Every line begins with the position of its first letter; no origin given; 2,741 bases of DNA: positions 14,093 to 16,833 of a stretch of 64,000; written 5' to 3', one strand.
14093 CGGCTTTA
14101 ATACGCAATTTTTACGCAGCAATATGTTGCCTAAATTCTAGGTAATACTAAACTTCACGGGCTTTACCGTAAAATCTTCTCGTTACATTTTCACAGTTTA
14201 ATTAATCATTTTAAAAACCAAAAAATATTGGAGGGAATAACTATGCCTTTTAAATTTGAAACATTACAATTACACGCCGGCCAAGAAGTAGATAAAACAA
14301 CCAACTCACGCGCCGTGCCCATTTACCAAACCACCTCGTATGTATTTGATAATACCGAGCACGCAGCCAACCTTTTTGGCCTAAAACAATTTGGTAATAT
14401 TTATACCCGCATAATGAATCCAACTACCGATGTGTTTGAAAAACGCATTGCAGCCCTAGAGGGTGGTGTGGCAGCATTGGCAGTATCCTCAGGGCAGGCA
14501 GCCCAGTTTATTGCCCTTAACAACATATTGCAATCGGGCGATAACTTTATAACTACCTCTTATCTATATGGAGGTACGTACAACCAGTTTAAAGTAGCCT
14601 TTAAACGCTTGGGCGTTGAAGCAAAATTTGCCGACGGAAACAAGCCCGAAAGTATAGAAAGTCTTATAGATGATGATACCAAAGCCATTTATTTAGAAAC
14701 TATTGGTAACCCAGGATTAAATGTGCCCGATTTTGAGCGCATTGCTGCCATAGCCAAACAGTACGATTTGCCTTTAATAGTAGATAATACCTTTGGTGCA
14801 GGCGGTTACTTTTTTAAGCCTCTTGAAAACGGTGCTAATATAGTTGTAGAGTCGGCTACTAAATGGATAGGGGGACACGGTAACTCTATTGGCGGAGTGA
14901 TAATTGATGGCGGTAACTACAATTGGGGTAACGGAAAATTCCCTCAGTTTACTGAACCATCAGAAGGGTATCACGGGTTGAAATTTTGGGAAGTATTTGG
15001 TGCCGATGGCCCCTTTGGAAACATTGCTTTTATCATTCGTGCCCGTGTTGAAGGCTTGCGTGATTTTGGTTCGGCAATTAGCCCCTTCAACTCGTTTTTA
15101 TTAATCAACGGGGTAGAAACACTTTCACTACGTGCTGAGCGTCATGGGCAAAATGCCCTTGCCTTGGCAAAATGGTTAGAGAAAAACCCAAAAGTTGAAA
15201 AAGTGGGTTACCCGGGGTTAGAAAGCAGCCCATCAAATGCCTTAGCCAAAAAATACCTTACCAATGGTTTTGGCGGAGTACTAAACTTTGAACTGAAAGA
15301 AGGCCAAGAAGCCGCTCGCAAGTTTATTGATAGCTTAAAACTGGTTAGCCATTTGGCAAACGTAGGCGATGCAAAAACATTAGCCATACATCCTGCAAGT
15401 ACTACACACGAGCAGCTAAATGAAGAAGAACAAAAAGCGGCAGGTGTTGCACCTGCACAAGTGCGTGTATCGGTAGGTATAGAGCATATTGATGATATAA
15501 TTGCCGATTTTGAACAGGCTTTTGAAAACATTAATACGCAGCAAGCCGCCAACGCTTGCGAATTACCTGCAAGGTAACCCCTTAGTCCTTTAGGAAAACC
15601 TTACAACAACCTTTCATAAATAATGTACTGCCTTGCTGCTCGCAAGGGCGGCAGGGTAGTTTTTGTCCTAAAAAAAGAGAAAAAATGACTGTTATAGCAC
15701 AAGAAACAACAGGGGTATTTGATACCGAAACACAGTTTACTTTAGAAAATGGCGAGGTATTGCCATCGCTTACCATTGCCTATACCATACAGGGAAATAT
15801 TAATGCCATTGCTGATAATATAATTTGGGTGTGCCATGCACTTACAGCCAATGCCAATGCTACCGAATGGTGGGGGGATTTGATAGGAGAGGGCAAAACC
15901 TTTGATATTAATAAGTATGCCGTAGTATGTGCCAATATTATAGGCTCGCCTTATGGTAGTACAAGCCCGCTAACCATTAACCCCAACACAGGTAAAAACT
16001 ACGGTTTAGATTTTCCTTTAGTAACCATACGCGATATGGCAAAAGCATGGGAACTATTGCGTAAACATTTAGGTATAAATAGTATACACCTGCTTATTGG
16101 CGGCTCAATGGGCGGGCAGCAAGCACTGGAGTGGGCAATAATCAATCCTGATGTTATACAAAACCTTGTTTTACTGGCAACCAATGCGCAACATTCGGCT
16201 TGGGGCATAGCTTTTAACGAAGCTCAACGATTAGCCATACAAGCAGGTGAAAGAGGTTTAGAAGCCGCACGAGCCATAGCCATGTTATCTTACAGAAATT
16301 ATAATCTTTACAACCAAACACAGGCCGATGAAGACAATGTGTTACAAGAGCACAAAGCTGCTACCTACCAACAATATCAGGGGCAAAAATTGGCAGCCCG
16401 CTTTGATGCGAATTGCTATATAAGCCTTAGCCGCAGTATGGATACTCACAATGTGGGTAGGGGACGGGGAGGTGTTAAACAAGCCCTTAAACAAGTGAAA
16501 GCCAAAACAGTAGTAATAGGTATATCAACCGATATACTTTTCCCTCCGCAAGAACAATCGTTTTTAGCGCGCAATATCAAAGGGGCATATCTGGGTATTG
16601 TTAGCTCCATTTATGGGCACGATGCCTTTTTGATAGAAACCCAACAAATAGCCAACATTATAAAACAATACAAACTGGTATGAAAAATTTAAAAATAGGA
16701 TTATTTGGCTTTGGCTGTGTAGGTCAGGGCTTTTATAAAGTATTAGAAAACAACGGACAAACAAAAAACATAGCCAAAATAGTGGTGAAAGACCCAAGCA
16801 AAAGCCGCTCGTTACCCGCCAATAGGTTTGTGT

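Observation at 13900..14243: Roughly 320-nt structured leader with an intrinsic terminator upstream of the metY-metX-hom operon: putative riboswitch or attenuator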

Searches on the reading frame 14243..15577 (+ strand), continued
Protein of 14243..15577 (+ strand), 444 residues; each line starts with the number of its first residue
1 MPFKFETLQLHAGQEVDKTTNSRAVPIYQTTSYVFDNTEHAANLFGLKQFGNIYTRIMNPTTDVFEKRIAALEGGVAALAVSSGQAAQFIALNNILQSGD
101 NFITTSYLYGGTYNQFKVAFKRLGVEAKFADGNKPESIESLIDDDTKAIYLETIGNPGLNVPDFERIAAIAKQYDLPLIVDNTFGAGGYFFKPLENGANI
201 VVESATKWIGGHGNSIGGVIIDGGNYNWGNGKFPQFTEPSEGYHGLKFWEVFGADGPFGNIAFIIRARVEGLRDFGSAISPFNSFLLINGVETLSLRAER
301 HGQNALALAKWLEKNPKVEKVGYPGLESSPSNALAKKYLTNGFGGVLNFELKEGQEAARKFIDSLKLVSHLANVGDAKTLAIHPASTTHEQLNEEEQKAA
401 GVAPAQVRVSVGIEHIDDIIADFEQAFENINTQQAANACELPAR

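Call 43: find_encoding_contigs(protein=P0014, flank=1500, max_places=1)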
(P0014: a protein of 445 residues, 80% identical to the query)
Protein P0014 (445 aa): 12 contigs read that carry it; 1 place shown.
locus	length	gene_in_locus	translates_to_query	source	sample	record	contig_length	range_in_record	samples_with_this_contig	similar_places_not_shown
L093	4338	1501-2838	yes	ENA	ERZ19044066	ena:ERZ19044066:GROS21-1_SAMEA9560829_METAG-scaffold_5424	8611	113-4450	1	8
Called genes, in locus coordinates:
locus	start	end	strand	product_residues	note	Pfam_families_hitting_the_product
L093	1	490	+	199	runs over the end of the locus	?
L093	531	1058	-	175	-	-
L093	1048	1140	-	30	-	-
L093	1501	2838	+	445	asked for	PF01053:Cys_Met_Meta_PP, PF00155:Aminotran_1_2 (weak), PF01041:DegT_DnrJ_EryC1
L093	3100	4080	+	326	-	PF00561:Abhydrolase_1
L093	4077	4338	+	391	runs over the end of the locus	PF03447:NAD_binding_3, PF00742:Homoserine_dh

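Call 44: find_encoding_contigs(protein=P0016, flank=1500, max_places=1)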
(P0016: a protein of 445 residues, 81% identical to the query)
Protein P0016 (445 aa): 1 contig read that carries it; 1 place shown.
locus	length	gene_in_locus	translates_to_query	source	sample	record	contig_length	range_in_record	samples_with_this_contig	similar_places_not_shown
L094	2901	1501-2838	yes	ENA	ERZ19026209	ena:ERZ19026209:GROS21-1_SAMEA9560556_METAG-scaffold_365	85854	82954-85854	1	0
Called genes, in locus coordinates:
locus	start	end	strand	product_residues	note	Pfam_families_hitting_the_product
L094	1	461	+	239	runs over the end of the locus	-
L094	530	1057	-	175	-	-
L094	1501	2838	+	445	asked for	PF01053:Cys_Met_Meta_PP, PF00155:Aminotran_1_2 (weak), PF01041:DegT_DnrJ_EryC1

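Call 45: find_encoding_contigs(protein=P0018, flank=1500, max_places=1)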
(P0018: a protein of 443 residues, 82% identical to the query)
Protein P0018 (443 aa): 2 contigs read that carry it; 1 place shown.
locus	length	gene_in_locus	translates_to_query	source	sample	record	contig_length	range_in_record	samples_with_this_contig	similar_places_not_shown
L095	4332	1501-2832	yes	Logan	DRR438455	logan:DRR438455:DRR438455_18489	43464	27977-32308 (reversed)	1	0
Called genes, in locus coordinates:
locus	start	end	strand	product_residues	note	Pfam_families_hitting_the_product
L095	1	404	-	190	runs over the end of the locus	PF03167:UDG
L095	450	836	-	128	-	PF01850:PIN, PF18480:DUF5615 (weak)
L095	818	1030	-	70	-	-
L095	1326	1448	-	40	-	-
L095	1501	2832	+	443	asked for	PF01053:Cys_Met_Meta_PP, PF00155:Aminotran_1_2 (weak), PF01041:DegT_DnrJ_EryC1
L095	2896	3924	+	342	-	PF00561:Abhydrolase_1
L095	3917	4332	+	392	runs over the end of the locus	PF03447:NAD_binding_3, PF00742:Homoserine_dh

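Call 46: find_encoding_contigs(protein=P0022, flank=1500, max_places=1)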
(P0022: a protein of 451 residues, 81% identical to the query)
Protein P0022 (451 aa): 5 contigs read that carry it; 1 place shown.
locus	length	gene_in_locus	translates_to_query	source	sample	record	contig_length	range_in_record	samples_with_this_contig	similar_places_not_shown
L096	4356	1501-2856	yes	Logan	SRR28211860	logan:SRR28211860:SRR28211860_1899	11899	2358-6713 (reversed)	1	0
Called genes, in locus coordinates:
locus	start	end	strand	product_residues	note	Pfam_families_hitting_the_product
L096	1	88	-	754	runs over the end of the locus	PF03030:H_PPase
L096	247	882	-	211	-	PF03352:Adenine_glyco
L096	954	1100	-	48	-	-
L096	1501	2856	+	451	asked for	PF01053:Cys_Met_Meta_PP, PF00155:Aminotran_1_2 (weak), PF01041:DegT_DnrJ_EryC1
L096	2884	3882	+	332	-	PF00561:Abhydrolase_1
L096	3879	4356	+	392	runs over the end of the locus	PF03447:NAD_binding_3, PF00742:Homoserine_dh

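Call 47: find_encoding_contigs(protein=P0001, flank=1000, max_places=1)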
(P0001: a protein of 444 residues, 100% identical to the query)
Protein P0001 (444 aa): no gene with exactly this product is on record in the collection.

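Call 56: list_cluster_members(proteins=[P0001, P0012, P0014])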
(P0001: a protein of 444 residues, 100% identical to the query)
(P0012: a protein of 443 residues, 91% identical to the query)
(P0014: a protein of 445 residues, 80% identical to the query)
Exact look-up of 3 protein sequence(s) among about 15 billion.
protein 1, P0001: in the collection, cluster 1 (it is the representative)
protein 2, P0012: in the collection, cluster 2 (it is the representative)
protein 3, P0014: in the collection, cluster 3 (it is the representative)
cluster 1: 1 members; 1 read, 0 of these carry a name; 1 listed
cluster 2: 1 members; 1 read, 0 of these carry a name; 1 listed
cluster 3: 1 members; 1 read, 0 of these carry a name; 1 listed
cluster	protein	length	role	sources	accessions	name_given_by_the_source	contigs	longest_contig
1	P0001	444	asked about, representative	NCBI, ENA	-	-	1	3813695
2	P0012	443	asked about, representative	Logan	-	-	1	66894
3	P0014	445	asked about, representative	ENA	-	-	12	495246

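Call 70: search_protein_families(library=ncbifam, proteins=[window:14243-15577:+], max_evalue=1e-20)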
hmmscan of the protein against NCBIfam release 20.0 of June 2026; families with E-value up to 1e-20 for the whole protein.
window:14243-15577:+ (444 aa): 42 families (the best 25 are shown)
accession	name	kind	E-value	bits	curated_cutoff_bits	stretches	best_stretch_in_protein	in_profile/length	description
TIGR01326.1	OAH_OAS_sulfhy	subfamily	3.2e-207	688.3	495.1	1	4-428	1-418/418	O-acetylhomoserine aminocarboxypropyltransferase/cysteine synthase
NF006096.0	PRK08248.1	equivalog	8.7e-187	621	726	1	3-430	7-428/431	homocysteine synthase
NF005872.0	PRK07812.1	equivalog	9.7e-177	587.8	703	1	3-430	15-435/439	bifunctional o-acetylhomoserine/o-acetylserine sulfhydrylase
NF004650.0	PRK05994.1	equivalog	9.4e-176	584.8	667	1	4-429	7-426/427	O-acetylhomoserine aminocarboxypropyltransferase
NF006004.0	PRK08134.1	equivalog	8.9e-155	515.6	636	1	3-429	7-427/433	O-acetylhomoserine aminocarboxypropyltransferase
NF004757.0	PRK06084.1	equivalog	2.6e-153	510.9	790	1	4-429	2-422/425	bifunctional O-acetylhomoserine aminocarboxypropyltransferase/cysteine synthase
NF004125.0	PRK05613.1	equivalog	3.8e-140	467.2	765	1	4-430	13-437/437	O-acetylhomoserine/O-acetylserine sulfhydrylase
NF005215.0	PRK06702.1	equivalog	2.6e-132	441.8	709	1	15-427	16-422/432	bifunctional O-acetylhomoserine aminocarboxypropyltransferase/cysteine synthase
TIGR01328.1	met_gam_lyase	equivalog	1.8e-107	359.6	549.7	2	4-222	3-220/391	methionine gamma-lyase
NF006003.0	PRK08133.1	equivalog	1.2e-103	346.9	522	2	260-427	228-394/396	O-succinylhomoserine sulfhydrylase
NF005695.0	PRK07503.1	equivalog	1.4e-102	343.4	666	2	5-222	10-226/403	methionine gamma-lyase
NF004876.0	PRK06234.1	subfamily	3.7e-102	342.3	666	2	5-223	9-228/400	methionine gamma-lyase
TIGR01325.1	O_suc_HS_sulf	equivalog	1.7e-100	336.3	510.05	2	7-227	2-220/380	O-succinylhomoserine sulfhydrylase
NF005263.0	PRK06767.1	equivalog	6.2e-91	305.3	617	2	4-221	5-221/392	methionine gamma-lyase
NF005871.0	PRK07811.1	equivalog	2.3e-88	296.4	513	2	4-222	12-222/389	cystathionine gamma-synthase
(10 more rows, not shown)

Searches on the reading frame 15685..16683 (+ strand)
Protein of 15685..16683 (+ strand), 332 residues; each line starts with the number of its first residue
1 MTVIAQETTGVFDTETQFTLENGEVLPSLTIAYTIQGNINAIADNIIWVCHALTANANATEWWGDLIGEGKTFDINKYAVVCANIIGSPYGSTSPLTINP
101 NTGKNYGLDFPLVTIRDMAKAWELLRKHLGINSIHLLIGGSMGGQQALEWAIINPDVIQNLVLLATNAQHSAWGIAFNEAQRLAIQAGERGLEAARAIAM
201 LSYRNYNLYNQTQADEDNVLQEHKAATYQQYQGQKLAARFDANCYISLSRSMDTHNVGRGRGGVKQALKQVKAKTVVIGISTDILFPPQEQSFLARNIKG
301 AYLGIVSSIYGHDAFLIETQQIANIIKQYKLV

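Call 6: search_protein_families(library=pfam, proteins=[window:15685-16683:+])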
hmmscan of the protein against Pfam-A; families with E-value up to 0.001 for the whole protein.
window:15685-16683:+ (332 aa): 3 families
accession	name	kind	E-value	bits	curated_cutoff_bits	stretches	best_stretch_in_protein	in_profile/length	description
PF00561.26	Abhydrolase_1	-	3e-17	63.5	25.8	1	48-316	4-242/245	alpha/beta hydrolase fold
PF00756.26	Esterase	-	0.00027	21.2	22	0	123-180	104-164/251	Putative esterase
PF12146.15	Hydrolase_4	-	0.00032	20.5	27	1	115-183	59-125/239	Serine aminopeptidase, S33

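Call 70: search_protein_families(library=ncbifam, proteins=[window:15685-16683:+], max_evalue=1e-20)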
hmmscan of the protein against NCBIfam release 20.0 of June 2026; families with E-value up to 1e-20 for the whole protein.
window:15685-16683:+ (332 aa): 8 families
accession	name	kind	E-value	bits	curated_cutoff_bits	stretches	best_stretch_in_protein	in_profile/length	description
TIGR01392.2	MetX_acetyl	equivalog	5e-102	341.6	500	1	15-329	2-349/351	homoserine O-acetyltransferase MetX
NF001209.0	PRK00175.1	equivalog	7e-91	304.8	331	1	6-329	11-371/381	homoserine O-acetyltransferase MetX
NF047917.1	MetX_acetyl_MTB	exception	3.1e-83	279.9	475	1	16-328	13-357/361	homoserine O-acetyltransferase MetX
NF047916.1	MetX_succinyl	exception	1.4e-62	211.8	560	1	12-329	10-365/370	homoserine O-succinyltransferase MetX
NF047915.1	homoser_Ac_Staph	exception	4.5e-52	177.4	500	1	17-326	12-309/320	homoserine O-acetyltransferase MetX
NF005262.1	PRK06765.1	equivalog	3.5e-45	154.6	450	1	16-186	10-196/366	E22 family MetX-like putative esterase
NF005757.0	PRK07581.1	subfamily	7.2e-43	146.7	332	1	16-327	13-330/339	hypothetical protein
NF006449.0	PRK08775.1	equivalog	2.2e-35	122.2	296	1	53-328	74-335/344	homoserine O-succinyltransferase MetX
